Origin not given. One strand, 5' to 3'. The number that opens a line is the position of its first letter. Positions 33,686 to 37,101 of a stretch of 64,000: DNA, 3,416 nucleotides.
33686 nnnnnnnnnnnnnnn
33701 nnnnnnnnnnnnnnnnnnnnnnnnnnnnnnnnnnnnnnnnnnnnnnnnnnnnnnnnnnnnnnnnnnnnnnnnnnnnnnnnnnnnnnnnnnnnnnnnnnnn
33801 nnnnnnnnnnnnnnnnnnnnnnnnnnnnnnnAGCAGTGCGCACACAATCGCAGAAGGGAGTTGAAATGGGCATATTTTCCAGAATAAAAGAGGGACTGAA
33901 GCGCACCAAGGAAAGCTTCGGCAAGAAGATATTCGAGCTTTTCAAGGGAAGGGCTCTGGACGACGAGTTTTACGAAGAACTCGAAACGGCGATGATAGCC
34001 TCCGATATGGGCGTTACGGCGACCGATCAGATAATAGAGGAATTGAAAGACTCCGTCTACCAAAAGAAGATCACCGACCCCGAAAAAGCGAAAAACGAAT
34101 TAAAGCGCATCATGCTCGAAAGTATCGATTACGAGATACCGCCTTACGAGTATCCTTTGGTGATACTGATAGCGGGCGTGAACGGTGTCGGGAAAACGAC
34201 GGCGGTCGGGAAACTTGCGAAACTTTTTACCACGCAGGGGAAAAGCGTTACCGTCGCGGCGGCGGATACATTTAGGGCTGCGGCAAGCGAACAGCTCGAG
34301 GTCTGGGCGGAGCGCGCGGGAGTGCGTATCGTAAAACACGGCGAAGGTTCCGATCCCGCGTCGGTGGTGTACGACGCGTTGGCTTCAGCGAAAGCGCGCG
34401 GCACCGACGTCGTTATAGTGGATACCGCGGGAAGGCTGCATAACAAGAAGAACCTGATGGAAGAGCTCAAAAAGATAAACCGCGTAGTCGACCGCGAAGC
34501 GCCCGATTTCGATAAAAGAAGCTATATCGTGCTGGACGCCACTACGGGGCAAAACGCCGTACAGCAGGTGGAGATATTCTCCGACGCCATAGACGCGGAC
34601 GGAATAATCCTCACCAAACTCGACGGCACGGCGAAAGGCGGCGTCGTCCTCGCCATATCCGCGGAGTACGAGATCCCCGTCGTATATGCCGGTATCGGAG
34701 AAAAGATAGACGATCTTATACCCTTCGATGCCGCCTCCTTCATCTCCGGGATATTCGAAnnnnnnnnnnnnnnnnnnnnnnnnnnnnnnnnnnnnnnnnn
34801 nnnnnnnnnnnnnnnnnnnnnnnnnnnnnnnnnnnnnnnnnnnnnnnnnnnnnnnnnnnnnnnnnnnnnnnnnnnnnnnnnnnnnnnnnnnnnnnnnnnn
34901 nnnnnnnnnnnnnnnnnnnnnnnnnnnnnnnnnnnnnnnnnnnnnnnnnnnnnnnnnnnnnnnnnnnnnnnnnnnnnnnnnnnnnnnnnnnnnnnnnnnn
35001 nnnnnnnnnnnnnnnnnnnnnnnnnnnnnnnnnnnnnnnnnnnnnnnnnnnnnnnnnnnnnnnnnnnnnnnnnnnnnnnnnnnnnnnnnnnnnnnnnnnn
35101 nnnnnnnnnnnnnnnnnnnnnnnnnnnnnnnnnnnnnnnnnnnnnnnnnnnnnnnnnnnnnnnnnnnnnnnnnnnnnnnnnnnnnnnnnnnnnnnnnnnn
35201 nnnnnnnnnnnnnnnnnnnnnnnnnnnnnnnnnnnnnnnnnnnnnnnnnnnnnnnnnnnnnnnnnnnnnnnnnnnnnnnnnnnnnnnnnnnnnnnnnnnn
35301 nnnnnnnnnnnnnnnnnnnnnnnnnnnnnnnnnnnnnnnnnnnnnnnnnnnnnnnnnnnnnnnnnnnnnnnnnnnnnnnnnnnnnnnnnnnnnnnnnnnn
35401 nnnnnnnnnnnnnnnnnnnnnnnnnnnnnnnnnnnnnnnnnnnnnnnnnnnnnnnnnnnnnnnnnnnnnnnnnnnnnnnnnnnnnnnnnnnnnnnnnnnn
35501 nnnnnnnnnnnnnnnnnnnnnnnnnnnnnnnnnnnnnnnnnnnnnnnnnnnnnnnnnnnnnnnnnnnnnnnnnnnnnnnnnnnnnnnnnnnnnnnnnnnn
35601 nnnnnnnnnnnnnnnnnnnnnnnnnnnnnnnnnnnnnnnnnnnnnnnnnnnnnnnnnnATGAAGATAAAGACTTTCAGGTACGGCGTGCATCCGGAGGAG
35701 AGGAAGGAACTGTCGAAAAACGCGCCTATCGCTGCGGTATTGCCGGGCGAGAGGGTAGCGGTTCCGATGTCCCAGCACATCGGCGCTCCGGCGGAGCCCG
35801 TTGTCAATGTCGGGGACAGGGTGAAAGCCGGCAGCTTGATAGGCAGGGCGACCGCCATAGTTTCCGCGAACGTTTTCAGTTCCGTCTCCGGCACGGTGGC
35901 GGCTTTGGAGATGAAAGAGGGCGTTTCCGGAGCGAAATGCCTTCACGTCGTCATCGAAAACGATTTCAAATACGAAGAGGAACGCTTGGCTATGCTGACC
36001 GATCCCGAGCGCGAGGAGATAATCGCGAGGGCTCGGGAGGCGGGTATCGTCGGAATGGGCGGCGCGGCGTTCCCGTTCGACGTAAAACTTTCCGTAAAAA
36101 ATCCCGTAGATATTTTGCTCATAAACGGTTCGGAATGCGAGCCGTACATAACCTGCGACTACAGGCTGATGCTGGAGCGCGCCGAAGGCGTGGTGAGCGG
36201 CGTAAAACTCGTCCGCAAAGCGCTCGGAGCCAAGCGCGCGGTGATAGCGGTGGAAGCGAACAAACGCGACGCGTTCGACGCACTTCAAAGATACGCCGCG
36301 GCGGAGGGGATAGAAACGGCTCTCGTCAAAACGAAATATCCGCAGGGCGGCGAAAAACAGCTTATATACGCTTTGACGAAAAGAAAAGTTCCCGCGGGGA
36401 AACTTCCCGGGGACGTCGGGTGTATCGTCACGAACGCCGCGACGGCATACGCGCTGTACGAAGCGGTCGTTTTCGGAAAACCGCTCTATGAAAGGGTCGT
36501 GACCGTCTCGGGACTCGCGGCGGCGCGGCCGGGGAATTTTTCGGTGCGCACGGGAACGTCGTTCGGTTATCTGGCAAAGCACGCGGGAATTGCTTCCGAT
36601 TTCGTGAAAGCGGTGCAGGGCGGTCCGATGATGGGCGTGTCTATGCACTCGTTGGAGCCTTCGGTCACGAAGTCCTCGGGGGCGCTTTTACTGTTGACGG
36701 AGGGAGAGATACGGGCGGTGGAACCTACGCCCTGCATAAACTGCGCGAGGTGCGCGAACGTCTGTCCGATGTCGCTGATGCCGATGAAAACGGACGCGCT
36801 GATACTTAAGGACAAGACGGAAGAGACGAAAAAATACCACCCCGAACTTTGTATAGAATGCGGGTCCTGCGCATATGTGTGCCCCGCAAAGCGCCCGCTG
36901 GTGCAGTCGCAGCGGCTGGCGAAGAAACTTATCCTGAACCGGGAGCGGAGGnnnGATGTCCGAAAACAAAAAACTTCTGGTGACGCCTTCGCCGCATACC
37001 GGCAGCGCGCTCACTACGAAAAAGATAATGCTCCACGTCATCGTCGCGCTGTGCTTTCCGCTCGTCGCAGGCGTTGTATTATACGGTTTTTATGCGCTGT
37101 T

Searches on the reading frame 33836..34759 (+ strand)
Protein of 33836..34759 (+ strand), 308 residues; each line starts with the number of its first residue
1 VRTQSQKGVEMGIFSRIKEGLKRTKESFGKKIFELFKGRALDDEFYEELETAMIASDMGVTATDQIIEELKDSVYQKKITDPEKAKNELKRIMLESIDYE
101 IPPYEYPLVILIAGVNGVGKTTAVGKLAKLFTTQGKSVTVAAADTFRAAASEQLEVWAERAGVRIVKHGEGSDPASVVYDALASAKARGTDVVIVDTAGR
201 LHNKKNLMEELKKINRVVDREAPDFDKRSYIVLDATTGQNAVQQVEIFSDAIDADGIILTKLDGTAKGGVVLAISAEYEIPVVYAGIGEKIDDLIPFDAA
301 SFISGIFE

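Call 59: search_protein_families(library=pfam, proteins=[window:33836-34759:+], max_evalue=0.01)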
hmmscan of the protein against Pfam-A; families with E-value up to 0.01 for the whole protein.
window:33836-34759:+ (308 aa): 16 families
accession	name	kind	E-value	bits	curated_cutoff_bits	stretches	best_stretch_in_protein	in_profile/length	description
PF00448.28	SRP54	-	5.4e-75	251.8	22.7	1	108-307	2-195/196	SRP54-type protein, GTPase domain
PF02881.24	SRP54_N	-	9e-14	51.9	22.4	1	28-91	1-73/75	SRP54-type protein, helical bundle domain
PF13604.12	AAA_30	-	2e-06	28.1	27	1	109-205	20-104/191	AAA domain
PF06414.18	Zeta_toxin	-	2.7e-06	27.4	22.3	1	102-216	11-122/199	Zeta toxin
PF13401.12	AAA_22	-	1.2e-05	26.1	27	1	108-217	6-110/130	AAA domain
PF01656.29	CbiA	-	0.00023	21.5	25.4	1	112-266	4-87/125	CobQ/CobB/MinD/ParA nucleotide binding domain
PF03308.22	MeaB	-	0.00035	20.1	23.1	1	109-144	35-70/273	Methylmalonyl Co-A mutase-associated GTPase MeaB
PF02492.25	cobW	-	0.00039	20.5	20.7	1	109-266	2-157/180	CobW/HypB/UreG, nucleotide-binding domain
PF13207.12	AAA_17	-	0.00087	20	27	1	114-213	2-94/136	AAA domain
PF13191.12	AAA_16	-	0.0015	19.5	32.6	1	107-175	24-88/167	AAA ATPase domain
PF00005.33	ABC_tran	-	0.0041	18.2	25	1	109-196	13-80/137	ABC transporter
PF08433.16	KTI12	-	0.0052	16.8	22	0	107-152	2-46/271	Chromatin associated protein KTI12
PF03266.21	NTPase_1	-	0.0061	16.9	23.9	0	110-139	2-31/168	NTPase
PF13479.12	AAA_24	-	0.0062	16.8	27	0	108-203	3-78/195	AAA domain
PF13238.12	AAA_18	-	0.0081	17.1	29.4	0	110-152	1-34/128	AAA domain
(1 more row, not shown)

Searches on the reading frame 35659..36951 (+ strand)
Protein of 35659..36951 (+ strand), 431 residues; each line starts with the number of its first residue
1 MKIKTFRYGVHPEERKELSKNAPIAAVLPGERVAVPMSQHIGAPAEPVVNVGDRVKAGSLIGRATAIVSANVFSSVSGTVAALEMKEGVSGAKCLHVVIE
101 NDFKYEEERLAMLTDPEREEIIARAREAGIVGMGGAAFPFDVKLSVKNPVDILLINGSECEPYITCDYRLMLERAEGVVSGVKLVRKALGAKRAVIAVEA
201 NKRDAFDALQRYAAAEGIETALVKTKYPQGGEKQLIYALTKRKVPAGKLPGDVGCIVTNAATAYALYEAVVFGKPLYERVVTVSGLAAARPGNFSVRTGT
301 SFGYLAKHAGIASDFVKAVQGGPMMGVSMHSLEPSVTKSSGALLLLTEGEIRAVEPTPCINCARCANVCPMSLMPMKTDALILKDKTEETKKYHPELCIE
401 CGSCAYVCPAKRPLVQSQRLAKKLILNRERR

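Call 18: find_encoding_contigs(protein=window:35659-36951:+, flank=3000, max_places=6)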
Protein window:35659-36951:+ (431 aa): no gene with exactly this product is on record in the collection.

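Call 28: find_homologous_proteins(query=window:35659-36951:+, max_evalue=1e-50)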
Query window:35659-36951:+ (431 aa): 8000 proteins with E <= 1e-50 among 8000 candidates; the best 120 are listed.
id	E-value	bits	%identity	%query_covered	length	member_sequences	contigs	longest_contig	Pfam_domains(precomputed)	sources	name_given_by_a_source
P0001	1.3e-275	931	99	100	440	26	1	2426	PF14697.12,PF13375.13,PF10531.16,PF12797.13,PF12837.13,PF00037.33,PF12838.13,PF01512.23,PF13237.12,PF13183.12,PF13187.12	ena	-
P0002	1.7e-208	711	75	99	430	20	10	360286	PF13375.13,PF10531.16,PF12797.13,PF00037.33,PF12838.13,PF01512.23,PF13237.12,PF13187.12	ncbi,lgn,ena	-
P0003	1.2e-200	685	76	96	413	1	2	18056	PF13375.13,PF12797.13,PF00037.33,PF12838.13,PF01512.23,PF13237.12,PF13187.12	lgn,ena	-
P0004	1.2e-200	685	76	96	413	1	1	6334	PF13375.13,PF12797.13,PF00037.33,PF12838.13,PF01512.23,PF13237.12,PF13187.12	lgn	-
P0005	1.2e-200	685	76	96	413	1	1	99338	PF13375.13,PF12797.13,PF00037.33,PF12838.13,PF01512.23,PF13237.12,PF13187.12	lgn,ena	-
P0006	1.6e-200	684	76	96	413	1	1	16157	PF13375.13,PF10531.16,PF12797.13,PF00037.33,PF12838.13,PF01512.23,PF13237.12,PF13187.12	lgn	-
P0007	2.6e-200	684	76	96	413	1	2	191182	PF13375.13,PF12797.13,PF00037.33,PF12838.13,PF01512.23,PF13237.12,PF13187.12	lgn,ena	-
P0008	2.8e-200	683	76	96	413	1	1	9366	PF13375.13,PF10531.16,PF12797.13,PF00037.33,PF12838.13,PF01512.23,PF13237.12,PF13187.12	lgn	-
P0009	3.5e-200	683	76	96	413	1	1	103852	PF13375.13,PF10531.16,PF12797.13,PF00037.33,PF12838.13,PF01512.23,PF13237.12,PF13187.12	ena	-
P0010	3.5e-200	683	76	96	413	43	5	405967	PF13375.13,PF10531.16,PF12797.13,PF00037.33,PF12838.13,PF01512.23,PF13237.12,PF13187.12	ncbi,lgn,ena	-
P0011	6.6e-200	682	76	96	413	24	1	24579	PF13375.13,PF10531.16,PF12797.13,PF00037.33,PF12838.13,PF01512.23,PF13237.12,PF13187.12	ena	-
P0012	6.7e-200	682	76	96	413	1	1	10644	PF13375.13,PF10531.16,PF12797.13,PF00037.33,PF12838.13,PF01512.23,PF13237.12,PF13187.12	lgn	-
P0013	3.0e-199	680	75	96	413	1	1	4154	PF13375.13,PF10531.16,PF12797.13,PF00037.33,PF12838.13,PF01512.23,PF13237.12,PF13187.12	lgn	-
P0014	1.9e-197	674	75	96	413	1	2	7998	PF13375.13,PF10531.16,PF12797.13,PF00037.33,PF12838.13,PF01512.23,PF13237.12,PF13187.12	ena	-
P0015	1.0e-174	599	64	99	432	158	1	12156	PF13375.13,PF10531.16,PF12797.13,PF12837.13,PF00037.33,PF12838.13,PF01512.23,PF13237.12,PF13187.12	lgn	-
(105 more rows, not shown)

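Call 29: find_encoding_contigs(protein=P0001, flank=10000, max_places=5)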
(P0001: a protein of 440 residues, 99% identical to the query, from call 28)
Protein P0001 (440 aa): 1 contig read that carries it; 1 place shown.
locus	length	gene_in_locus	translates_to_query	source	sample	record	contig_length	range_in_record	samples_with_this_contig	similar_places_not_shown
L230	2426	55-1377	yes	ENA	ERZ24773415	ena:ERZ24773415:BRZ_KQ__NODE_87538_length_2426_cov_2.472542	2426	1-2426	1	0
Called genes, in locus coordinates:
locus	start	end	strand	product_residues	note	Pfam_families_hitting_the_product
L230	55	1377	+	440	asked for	PF13375:RnfC_N, PF01512:Complex1_51K, PF10531:SLBB (weak), PF00037:Fer4 (faint), PF12838:Fer4_7, PF13187:Fer4_9, PF13237:Fer4_10, PF14697:Fer4_21 (weak), +3 more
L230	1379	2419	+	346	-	PF03116:NQR2_RnfD_RnfE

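Call 30: find_encoding_contigs(protein=P0002, flank=10000, max_places=4)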
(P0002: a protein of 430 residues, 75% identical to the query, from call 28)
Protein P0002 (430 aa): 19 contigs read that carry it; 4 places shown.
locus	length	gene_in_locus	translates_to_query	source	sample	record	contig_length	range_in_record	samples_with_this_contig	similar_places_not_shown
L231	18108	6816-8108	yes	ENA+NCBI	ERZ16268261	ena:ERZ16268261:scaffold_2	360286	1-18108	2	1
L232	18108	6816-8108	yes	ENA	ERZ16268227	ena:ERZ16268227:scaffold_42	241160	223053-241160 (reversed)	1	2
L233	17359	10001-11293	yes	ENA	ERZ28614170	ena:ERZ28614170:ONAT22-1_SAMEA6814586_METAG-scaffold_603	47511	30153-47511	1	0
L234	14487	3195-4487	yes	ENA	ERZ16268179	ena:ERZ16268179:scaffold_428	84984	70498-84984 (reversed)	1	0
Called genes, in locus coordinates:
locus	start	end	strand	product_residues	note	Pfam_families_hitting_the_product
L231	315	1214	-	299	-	PF10340:Say1_Mug180, PF07859:Abhydrolase_3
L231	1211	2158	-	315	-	PF03881:Fructosamin_kin, PF01636:APH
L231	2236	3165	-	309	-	PF00165:HTH_AraC (faint), PF12833:HTH_18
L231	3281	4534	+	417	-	PF00278:Orn_DAP_Arg_deC, PF02784:Orn_Arg_deC_N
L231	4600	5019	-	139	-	-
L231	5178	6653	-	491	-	PF09547:SpoIVA_ATPase, PF20438:SpoIVA_middle, PF20439:SpoIVA_C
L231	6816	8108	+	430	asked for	PF13375:RnfC_N, PF01512:Complex1_51K, PF10531:SLBB (weak), PF12797:Fer4_2 (faint), PF00037:Fer4 (faint), PF12838:Fer4_7 (weak), PF13187:Fer4_9 (weak), PF13237:Fer4_10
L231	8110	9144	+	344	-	PF03116:NQR2_RnfD_RnfE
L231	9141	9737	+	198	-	PF04205:FMN_bind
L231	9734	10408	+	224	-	PF02508:Rnf-Nqr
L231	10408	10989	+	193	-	PF02508:Rnf-Nqr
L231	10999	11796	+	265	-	PF04060:FeS, PF13237:Fer4_10 (weak), PF25160:LdpA_Fe-S-bd (weak), PF14697:Fer4_21, PF13237:Fer4_10 (weak), PF14697:Fer4_21 (weak), PF00037:Fer4 (weak), PF12838:Fer4_7, +4 more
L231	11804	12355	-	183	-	-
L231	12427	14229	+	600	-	PF14903:WG_beta_rep (faint)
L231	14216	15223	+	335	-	PF01300:Sua5_yciO_yrdC, PF03481:Sua5_C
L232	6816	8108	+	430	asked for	PF13375:RnfC_N, PF01512:Complex1_51K, PF10531:SLBB (weak), PF12797:Fer4_2 (faint), PF00037:Fer4 (faint), PF12838:Fer4_7 (weak), PF13187:Fer4_9 (weak), PF13237:Fer4_10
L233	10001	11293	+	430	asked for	PF13375:RnfC_N, PF01512:Complex1_51K, PF10531:SLBB (weak), PF12797:Fer4_2 (faint), PF00037:Fer4 (faint), PF12838:Fer4_7 (weak), PF13187:Fer4_9 (weak), PF13237:Fer4_10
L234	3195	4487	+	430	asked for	PF13375:RnfC_N, PF01512:Complex1_51K, PF10531:SLBB (weak), PF12797:Fer4_2 (faint), PF00037:Fer4 (faint), PF12838:Fer4_7 (weak), PF13187:Fer4_9 (weak), PF13237:Fer4_10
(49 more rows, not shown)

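Call 31: find_encoding_contigs(protein=P0010, flank=10000, max_places=4)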
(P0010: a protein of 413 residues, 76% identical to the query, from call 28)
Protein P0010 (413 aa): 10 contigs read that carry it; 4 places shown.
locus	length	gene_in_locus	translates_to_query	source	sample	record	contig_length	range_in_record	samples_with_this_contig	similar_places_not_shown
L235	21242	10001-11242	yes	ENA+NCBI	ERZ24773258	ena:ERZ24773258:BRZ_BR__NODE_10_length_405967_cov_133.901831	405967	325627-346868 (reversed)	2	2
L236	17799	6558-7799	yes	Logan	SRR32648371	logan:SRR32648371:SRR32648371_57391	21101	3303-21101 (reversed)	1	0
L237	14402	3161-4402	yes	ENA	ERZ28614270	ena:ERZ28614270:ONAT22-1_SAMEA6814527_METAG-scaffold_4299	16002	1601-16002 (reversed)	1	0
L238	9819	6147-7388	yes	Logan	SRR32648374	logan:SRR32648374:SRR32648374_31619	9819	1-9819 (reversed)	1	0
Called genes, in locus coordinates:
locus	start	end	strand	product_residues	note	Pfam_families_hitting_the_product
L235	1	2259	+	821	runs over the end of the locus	PF00933:Glyco_hydro_3, PF01915:Glyco_hydro_3_C, PF14310:Fn3-like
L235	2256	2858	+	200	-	PF01725:Ham1p_like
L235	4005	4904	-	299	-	PF10340:Say1_Mug180 (weak), PF07859:Abhydrolase_3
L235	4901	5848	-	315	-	PF03881:Fructosamin_kin, PF01636:APH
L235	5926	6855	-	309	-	PF00165:HTH_AraC (faint), PF12833:HTH_18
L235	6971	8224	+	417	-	PF00278:Orn_DAP_Arg_deC, PF02784:Orn_Arg_deC_N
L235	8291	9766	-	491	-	PF09547:SpoIVA_ATPase, PF20438:SpoIVA_middle, PF20439:SpoIVA_C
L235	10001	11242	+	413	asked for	PF13375:RnfC_N, PF01512:Complex1_51K, PF10531:SLBB, PF00037:Fer4 (faint), PF12797:Fer4_2 (faint), PF13237:Fer4_10 (weak), PF12838:Fer4_7 (weak), PF13187:Fer4_9 (weak)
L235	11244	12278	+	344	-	PF03116:NQR2_RnfD_RnfE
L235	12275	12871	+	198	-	PF04205:FMN_bind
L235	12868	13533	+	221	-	PF02508:Rnf-Nqr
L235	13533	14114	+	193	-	PF02508:Rnf-Nqr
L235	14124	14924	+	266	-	PF04060:FeS, PF25160:LdpA_Fe-S-bd (weak), PF14697:Fer4_21, PF13237:Fer4_10 (weak), PF14697:Fer4_21 (weak), PF00037:Fer4 (weak), PF12838:Fer4_7, PF13187:Fer4_9 (weak), +3 more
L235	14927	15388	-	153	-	-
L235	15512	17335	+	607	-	-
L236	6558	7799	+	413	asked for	PF13375:RnfC_N, PF01512:Complex1_51K, PF10531:SLBB, PF00037:Fer4 (faint), PF12797:Fer4_2 (faint), PF13237:Fer4_10 (weak), PF12838:Fer4_7 (weak), PF13187:Fer4_9 (weak)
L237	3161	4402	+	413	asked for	PF13375:RnfC_N, PF01512:Complex1_51K, PF10531:SLBB, PF00037:Fer4 (faint), PF12797:Fer4_2 (faint), PF13237:Fer4_10 (weak), PF12838:Fer4_7 (weak), PF13187:Fer4_9 (weak)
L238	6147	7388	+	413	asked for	PF13375:RnfC_N, PF01512:Complex1_51K, PF10531:SLBB, PF00037:Fer4 (faint), PF12797:Fer4_2 (faint), PF13237:Fer4_10 (weak), PF12838:Fer4_7 (weak), PF13187:Fer4_9 (weak)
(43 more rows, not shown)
